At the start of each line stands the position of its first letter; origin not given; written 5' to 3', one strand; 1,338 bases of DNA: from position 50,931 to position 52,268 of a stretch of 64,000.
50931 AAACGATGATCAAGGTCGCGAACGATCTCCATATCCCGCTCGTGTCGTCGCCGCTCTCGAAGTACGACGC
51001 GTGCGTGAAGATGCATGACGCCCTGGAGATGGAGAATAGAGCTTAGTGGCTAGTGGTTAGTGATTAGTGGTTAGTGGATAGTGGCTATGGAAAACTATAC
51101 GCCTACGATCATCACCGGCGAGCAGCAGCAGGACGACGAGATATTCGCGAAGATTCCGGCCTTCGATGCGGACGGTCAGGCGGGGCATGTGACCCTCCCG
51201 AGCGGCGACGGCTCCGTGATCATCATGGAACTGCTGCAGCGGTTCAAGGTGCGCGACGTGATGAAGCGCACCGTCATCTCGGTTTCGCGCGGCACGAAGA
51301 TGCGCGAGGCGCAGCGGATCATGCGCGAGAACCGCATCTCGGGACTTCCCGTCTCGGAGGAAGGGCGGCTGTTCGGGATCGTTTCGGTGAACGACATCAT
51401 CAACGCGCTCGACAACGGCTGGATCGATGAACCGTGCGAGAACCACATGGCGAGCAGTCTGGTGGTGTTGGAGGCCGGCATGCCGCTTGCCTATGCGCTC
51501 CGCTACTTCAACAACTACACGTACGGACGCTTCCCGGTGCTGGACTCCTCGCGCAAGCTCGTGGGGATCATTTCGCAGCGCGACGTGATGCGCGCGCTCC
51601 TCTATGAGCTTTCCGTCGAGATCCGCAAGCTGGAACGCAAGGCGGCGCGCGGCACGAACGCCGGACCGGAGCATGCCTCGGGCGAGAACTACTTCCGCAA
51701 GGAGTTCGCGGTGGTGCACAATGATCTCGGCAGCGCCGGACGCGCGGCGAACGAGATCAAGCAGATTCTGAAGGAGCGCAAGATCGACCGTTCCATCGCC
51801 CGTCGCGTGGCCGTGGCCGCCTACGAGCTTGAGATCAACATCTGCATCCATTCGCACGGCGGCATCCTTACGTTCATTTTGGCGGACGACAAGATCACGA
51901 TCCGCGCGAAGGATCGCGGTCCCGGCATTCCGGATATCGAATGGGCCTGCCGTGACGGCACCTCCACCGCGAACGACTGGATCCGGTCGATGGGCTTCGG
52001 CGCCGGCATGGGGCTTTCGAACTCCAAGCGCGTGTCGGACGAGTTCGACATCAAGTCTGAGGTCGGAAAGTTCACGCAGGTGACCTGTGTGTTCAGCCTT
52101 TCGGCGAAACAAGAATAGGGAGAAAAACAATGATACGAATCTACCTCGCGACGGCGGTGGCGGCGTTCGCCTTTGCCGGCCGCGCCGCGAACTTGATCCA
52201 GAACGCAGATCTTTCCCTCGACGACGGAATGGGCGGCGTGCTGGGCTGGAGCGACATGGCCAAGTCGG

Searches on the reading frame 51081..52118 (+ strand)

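Call 30: search_protein_families(library=pfam, proteins=[window:51081-52118:+], max_evalue=0.00001)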
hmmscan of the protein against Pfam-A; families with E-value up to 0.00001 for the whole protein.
window:51081-52118:+ (345 aa): 3 families
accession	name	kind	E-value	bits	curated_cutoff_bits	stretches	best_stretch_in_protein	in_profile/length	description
PF00571.33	CBS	-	8.1e-28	97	24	2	57-111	1-56/57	CBS domain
PF02518.31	HATPase_c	-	2.3e-06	28.4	26.4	1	249-340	12-109/111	Histidine kinase-, DNA gyrase B-, and HSP90-like ATPase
PF13581.12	HATPase_c_2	-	3e-06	27.7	27.4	1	214-334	3-123/127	Histidine kinase-like ATPase domain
